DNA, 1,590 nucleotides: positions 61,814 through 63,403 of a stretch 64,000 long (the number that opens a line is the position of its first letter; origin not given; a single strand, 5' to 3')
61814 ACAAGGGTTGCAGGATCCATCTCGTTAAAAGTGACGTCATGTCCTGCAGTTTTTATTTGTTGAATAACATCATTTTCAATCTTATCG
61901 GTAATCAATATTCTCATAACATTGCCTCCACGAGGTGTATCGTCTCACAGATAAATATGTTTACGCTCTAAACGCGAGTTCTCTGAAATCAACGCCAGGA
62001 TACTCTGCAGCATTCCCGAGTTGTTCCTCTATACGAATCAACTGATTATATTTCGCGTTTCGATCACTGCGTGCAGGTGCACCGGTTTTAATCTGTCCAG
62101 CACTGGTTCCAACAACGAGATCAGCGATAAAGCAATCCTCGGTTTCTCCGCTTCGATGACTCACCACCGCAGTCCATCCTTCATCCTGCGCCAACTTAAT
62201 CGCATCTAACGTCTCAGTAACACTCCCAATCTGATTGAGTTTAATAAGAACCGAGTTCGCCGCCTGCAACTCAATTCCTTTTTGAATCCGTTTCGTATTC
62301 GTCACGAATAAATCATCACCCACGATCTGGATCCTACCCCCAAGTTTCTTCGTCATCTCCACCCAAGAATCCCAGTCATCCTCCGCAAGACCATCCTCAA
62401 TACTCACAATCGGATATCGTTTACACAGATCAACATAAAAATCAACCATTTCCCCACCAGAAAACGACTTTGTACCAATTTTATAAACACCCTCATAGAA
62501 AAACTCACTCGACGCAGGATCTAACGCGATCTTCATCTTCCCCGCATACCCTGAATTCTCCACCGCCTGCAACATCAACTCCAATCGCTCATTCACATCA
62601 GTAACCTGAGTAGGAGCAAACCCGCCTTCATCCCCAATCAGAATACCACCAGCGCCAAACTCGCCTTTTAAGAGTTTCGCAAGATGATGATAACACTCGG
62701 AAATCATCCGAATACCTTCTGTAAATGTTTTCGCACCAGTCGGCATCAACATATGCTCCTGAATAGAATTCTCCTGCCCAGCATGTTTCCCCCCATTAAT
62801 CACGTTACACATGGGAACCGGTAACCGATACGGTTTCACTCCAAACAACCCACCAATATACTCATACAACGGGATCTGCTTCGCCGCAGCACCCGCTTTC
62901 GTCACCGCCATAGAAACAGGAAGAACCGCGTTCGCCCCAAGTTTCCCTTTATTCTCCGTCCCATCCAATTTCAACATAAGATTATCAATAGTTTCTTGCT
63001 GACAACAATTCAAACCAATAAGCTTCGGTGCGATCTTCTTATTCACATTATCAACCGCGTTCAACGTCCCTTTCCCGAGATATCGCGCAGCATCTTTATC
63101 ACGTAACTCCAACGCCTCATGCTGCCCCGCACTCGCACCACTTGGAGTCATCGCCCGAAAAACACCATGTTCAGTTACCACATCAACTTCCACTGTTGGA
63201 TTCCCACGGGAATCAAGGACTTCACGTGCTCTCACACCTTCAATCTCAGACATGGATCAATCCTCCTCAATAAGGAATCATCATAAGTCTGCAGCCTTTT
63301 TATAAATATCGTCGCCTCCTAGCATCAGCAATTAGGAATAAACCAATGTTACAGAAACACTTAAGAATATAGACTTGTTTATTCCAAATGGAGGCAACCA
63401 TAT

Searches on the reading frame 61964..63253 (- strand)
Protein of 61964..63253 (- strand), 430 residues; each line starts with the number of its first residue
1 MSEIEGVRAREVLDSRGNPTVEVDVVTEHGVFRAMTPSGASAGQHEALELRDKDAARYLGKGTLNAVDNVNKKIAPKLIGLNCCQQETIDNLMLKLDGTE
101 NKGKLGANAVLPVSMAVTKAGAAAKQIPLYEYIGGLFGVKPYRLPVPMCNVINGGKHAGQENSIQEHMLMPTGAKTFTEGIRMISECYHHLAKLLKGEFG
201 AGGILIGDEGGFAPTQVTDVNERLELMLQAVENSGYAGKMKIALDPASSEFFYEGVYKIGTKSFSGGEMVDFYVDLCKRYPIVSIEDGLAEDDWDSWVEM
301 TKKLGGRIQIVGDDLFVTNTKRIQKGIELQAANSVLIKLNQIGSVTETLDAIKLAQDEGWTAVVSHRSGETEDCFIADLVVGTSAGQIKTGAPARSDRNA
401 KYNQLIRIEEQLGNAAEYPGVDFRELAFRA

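Call 51: search_protein_families(library=pfam, proteins=[window:61964-63253:-], max_evalue=0.001)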
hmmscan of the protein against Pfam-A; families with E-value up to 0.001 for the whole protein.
window:61964-63253:- (430 aa): 3 families
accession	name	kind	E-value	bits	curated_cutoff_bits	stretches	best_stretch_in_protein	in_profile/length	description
PF00113.28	Enolase_C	-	3.9e-120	401.1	21.5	1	142-425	2-294/296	Enolase, C-terminal TIM barrel domain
PF03952.21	Enolase_N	-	2.1e-57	193.4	35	1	4-133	1-131/131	Enolase, N-terminal domain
PF07476.17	MAAL_C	-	2.4e-05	24.1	27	1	300-373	132-204/249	Methylaspartate ammonia-lyase C-terminus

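Call 52: list_cluster_members(proteins=[window:61964-63253:-, window:21712-23769:-, window:33403-34449:-, window:503-4777:-, window:4993-9672:-, window:9833-13756:-, window:13865-21373:-, window:35904-37268:-])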
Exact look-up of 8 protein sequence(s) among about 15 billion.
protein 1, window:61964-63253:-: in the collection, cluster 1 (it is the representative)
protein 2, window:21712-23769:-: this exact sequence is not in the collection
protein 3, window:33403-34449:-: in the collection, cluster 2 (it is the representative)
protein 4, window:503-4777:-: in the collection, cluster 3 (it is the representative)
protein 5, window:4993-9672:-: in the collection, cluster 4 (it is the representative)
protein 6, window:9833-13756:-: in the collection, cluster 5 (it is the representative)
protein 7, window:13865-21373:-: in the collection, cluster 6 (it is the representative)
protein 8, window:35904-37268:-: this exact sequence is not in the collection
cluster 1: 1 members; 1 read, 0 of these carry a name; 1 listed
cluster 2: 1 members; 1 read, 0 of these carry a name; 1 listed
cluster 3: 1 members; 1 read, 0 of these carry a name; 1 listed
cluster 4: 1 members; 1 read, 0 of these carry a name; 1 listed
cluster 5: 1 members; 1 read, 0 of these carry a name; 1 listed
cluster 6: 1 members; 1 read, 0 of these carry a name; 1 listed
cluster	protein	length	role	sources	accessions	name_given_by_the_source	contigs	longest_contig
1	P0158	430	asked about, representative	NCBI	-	-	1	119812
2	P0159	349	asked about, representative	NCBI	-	-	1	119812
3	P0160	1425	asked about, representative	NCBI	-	-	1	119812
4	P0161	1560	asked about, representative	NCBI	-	-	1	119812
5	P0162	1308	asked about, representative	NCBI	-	-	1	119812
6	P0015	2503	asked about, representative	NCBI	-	-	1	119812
